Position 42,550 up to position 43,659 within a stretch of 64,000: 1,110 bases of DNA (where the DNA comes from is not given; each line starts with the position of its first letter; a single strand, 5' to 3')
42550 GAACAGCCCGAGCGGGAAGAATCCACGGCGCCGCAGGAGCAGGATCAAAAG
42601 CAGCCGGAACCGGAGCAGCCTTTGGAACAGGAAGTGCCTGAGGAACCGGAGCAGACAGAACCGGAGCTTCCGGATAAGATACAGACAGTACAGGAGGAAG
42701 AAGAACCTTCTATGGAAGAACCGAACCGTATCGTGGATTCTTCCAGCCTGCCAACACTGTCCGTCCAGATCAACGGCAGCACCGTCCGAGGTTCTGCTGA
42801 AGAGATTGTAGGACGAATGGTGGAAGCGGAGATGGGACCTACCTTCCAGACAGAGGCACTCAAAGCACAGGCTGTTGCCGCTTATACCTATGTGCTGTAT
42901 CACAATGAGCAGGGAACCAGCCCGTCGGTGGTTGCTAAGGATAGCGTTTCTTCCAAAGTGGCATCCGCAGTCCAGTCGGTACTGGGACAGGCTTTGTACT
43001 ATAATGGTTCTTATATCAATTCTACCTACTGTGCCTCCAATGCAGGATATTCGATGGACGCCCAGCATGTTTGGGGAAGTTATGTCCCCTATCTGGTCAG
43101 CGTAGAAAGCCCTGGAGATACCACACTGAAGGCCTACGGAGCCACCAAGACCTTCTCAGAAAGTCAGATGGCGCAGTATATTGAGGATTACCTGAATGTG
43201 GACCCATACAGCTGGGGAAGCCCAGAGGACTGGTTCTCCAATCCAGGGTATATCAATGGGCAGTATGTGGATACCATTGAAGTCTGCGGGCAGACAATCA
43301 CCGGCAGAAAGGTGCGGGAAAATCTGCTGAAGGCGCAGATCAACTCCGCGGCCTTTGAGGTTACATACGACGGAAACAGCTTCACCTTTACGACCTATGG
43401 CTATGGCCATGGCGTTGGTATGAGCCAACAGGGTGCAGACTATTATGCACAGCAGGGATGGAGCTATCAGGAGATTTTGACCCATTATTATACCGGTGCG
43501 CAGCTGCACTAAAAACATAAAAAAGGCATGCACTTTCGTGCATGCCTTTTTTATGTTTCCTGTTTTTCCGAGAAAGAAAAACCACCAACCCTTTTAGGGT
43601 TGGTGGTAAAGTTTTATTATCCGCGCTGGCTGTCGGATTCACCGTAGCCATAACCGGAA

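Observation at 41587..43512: Sortase-B domain fused through a ~195-aa P/E/Q-rich linker to a SpoIID lytic-transglycosylase domain, behind a vegetative-type promoter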

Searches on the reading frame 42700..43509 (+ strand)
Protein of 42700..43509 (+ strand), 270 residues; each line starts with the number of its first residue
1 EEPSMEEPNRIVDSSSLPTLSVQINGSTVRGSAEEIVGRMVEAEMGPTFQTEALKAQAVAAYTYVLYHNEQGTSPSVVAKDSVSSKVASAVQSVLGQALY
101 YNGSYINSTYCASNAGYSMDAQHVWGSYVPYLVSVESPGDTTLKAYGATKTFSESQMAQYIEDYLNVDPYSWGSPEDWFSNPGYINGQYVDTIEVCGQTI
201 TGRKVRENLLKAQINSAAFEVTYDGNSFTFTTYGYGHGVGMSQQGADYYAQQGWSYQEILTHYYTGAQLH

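Call 7: search_solved_structures(query=window:42700-43509:+, max_evalue=0.01, show_alignments=3)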
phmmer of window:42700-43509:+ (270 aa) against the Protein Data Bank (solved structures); distinct sequences matched with E-value up to 0.01: 3.
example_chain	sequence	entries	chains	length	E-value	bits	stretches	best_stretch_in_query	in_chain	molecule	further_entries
5i1t_A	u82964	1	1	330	1.7e-29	106.3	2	84-268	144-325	Stage II sporulation protein D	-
5txu_A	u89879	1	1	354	2.3e-29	106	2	84-268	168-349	Stage II sporulation protein D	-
4rwr_A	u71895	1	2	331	2.6e-29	105.7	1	85-269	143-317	Stage II sporulation protein D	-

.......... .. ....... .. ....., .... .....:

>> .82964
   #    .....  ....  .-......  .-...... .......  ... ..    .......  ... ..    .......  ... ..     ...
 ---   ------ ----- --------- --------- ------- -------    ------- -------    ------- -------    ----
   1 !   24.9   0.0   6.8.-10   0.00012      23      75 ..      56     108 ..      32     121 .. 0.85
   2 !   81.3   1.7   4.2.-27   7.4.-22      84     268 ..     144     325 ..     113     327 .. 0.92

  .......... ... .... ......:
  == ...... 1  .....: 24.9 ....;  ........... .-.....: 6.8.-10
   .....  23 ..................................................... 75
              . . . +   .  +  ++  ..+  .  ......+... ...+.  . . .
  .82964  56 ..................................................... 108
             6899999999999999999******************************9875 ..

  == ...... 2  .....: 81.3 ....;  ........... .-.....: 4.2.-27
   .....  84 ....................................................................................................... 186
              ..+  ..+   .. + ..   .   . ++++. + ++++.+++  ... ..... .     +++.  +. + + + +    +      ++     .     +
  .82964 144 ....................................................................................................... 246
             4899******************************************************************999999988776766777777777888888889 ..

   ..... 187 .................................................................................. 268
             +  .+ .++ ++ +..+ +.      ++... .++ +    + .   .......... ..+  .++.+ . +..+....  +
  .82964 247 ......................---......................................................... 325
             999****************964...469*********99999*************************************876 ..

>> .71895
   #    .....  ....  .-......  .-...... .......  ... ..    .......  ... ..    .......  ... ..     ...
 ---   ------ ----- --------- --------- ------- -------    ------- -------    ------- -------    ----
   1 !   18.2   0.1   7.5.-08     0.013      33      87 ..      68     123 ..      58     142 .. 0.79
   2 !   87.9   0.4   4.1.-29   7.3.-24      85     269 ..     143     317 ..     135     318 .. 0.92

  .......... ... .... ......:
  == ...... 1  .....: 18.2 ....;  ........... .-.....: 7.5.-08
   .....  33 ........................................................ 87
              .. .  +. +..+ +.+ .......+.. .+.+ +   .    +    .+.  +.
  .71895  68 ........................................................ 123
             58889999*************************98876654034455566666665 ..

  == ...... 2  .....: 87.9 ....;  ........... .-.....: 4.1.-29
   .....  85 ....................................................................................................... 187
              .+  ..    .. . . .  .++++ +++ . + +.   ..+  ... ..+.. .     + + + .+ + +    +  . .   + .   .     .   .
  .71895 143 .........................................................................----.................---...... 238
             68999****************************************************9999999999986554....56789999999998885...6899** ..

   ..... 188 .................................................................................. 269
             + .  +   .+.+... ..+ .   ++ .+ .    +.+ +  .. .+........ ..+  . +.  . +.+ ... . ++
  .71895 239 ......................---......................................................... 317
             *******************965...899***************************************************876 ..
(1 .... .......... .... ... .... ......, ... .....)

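Call 26: find_homologous_proteins(query=window:42739-43509:+, max_evalue=1e-10)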
Query window:42739-43509:+ (257 aa): 7710 proteins with E <= 1e-10 among 8000 candidates; the best 120 are listed.
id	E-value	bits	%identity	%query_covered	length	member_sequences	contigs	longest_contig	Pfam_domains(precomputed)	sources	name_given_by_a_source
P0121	2.6e-125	435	76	98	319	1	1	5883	PF08486.16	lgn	-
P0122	5.4e-125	434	73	100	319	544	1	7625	PF08486.16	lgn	-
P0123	2.6e-123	428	74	98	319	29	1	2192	PF08486.16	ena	-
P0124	1.8e-121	422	74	100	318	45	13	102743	PF08486.16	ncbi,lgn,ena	-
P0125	1.7e-117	409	74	96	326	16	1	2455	PF08486.16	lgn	-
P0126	3.5e-116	405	69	100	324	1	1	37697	PF08486.16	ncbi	-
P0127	2.6e-115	402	69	100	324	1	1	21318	PF08486.16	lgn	-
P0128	7.1e-114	397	70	100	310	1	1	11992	-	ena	-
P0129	2.2e-113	396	75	90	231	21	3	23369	PF08486.16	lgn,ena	-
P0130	1.1e-112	394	72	96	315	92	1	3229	PF08486.16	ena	-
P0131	4.6e-112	392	66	99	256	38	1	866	PF08486.16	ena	-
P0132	7.1e-112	391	66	98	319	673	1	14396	PF08486.16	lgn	-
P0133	3.4e-111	389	69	98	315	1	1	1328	PF08486.16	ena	-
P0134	2.1e-84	301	58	99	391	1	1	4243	PF01467.33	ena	-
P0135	1.9e-78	282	68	68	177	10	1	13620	-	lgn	-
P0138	2.7e-68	248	52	97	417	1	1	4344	PF08486.16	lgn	-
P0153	1.6e-57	213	45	98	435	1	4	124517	PF08486.16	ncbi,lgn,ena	-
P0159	1.8e-55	206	45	96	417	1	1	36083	PF08486.16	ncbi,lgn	-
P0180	8.8e-52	194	44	96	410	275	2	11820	-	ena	-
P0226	1.4e-48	184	43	96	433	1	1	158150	PF08486.16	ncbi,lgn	-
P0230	1.8e-48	183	42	95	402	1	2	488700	PF08486.16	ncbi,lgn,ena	-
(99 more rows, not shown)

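Call 63: find_encoding_contigs(protein=P0153, flank=8000, max_places=2)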
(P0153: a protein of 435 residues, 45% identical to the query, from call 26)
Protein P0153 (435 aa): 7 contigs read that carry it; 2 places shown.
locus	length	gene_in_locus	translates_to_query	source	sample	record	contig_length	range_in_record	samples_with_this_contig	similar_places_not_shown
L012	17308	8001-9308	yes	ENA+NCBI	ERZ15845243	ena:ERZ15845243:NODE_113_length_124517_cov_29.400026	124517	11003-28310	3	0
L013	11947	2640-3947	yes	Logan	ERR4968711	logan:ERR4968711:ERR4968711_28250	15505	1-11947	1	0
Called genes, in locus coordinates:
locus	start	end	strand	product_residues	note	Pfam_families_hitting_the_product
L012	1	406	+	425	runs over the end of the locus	PF09594:GT87 (weak)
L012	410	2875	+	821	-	PF09586:YfhO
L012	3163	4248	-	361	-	-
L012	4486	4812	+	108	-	-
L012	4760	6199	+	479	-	PF00587:tRNA-synt_2b, PF03129:HGTP_anticodon, PF09180:ProRS-C_1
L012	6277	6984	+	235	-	-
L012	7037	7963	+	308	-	PF04203:Sortase (faint)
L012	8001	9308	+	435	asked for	PF08486:SpoIID (weak)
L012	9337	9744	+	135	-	PF10825:DUF2752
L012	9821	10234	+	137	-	PF20403:DUF6693 (faint), PF14018:DUF4234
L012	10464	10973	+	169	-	PF04542:Sigma70_r2, PF08281:Sigma70_r4_2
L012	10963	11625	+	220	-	PF13490:zf-HC2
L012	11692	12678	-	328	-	PF02156:Glyco_hydro_26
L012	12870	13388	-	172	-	PF02464:CinA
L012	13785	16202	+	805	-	PF00343:Phosphorylase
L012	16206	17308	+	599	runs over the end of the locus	PF00128:Alpha-amylase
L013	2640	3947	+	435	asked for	PF08486:SpoIID (weak)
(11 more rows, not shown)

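Call 64: find_encoding_contigs(protein=P0230, flank=8000, max_places=2)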
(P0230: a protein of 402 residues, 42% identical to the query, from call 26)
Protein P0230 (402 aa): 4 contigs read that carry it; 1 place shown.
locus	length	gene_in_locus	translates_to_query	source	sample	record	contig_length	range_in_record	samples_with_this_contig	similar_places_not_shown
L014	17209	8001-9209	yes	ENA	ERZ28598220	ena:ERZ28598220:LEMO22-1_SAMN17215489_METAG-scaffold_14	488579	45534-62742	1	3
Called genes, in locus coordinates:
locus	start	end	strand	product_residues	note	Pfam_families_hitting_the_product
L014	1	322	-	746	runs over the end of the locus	PF03412:Peptidase_C39, PF00664:ABC_membrane, PF02463:SMC_N (faint), PF00005:ABC_tran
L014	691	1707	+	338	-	PF00589:Phage_integrase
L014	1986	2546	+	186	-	-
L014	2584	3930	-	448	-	PF20769:YPEB_N, PF14620:YPEB_PepSY1-2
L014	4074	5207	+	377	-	PF00266:Aminotran_5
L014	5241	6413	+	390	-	PF22025:ThiI_fer, PF02926:THUMP, PF02568:ThiI, PF06508:QueC (faint)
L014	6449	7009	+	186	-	PF02464:CinA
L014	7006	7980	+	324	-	PF04203:Sortase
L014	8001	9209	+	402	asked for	PF08486:SpoIID (faint)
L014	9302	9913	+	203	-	PF01155:HypA (faint), PF17032:Zn_ribbon_15 (faint), PF07282:Cas12f1-like_TNB (faint), PF12773:DZR, PF13240:Zn_Ribbon_1 (weak), PF13248:Zn_ribbon_3 (faint), PF24460:DUF7575 (weak), PF13240:Zn_Ribbon_1 (weak), +2 more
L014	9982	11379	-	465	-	PF00682:HMGL-like, PF02436:PYC_OADA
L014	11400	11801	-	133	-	PF00364:Biotin_lipoyl, PF25973:BSH_CzcB (faint), PF25984:BSH_YknX (weak), PF25997:BSH_YhbJ (faint)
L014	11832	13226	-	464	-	PF03255:ACCA (faint), PF01039:Carboxyl_trans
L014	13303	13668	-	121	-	-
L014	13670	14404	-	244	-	PF01479:S4, PF00849:PseudoU_synth_2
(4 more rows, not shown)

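Call 66: find_encoding_contigs(protein=P0226, flank=6000, max_places=1)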
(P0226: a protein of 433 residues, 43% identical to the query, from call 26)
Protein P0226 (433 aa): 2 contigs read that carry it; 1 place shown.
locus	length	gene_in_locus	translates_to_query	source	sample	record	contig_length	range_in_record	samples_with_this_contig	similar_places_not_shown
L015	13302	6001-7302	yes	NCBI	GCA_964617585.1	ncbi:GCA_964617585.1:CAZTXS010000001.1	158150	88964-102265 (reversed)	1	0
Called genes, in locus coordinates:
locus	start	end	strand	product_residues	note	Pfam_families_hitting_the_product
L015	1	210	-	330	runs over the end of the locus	PF01408:GFO_IDH_MocA, PF03447:NAD_binding_3 (weak), PF02894:GFO_IDH_MocA_C, PF22725:GFO_IDH_MocA_C3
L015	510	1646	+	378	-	PF00266:Aminotran_5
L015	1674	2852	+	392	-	PF22025:ThiI_fer, PF02926:THUMP, PF02568:ThiI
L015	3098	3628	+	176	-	PF02464:CinA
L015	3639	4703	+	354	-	PF04203:Sortase (faint)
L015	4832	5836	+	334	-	PF08239:SH3_3, PF06725:3D (weak)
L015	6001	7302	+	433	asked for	PF08486:SpoIID (weak)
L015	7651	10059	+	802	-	PF06165:GH94_b-supersand, PF17167:Glyco_hydro_94, PF03633:Glyco_hydro_65C (weak)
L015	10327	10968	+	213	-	PF12822:ECF_trnsprt (weak), PF09515:Thia_YuaJ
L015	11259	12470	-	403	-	PF01545:Cation_efflux, PF16916:ZT_dimer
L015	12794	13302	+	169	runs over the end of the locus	PF13240:Zn_Ribbon_1 (weak), PF14018:DUF4234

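Call 67: find_encoding_contigs(protein=P0159, flank=6000, max_places=1)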
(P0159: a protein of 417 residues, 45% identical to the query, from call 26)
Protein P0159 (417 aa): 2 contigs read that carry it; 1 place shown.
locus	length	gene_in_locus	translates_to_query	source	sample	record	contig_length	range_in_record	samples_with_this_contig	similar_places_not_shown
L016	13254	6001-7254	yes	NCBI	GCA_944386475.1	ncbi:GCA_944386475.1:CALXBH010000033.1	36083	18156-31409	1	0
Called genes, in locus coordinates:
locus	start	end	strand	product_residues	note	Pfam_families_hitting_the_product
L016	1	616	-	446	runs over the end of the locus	PF20769:YPEB_N, PF14620:YPEB_PepSY1-2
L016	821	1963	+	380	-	PF00266:Aminotran_5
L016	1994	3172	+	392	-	PF22025:ThiI_fer, PF02926:THUMP, PF02568:ThiI, PF06508:QueC (faint)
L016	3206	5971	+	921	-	PF00994:MoCF_biosynth, PF18146:CinA_KH, PF02464:CinA, PF04203:Sortase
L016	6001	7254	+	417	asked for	PF08486:SpoIID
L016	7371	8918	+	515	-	PF04542:Sigma70_r2 (weak), PF08281:Sigma70_r4_2, PF04545:Sigma70_r4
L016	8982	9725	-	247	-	PF01643:Acyl-ACP_TE, PF13279:4HBT_2 (faint), PF20791:Acyl-ACP_TE_C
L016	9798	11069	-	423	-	PF02403:Seryl_tRNA_N, PF00587:tRNA-synt_2b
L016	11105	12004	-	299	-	PF02195:ParB_N, PF17762:HTH_ParB, PF23552:ParB_C (weak)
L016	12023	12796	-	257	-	PF00142:Fer4_NifH, PF01656:CbiA, PF02374:ArsA_ATPase (weak), PF06564:CBP_BcsQ, PF10609:ParA, PF13614:AAA_31, PF09140:MipZ (weak)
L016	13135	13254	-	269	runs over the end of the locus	PF02195:ParB_N, PF17762:HTH_ParB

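Call 68: find_encoding_contigs(protein=P0138, flank=6000, max_places=1)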
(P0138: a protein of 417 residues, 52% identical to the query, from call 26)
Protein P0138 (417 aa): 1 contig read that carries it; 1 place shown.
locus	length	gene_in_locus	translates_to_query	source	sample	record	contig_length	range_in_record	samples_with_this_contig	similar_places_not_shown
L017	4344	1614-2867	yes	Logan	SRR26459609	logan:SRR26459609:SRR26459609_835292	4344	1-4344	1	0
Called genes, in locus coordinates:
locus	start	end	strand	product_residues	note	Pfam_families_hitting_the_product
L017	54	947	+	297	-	PF04055:Radical_SAM, PF13186:SPASM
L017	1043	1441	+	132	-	PF06541:ABC_trans_CmpB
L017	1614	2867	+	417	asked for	PF08486:SpoIID (weak)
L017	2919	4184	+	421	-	PF02618:YceG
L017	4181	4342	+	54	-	?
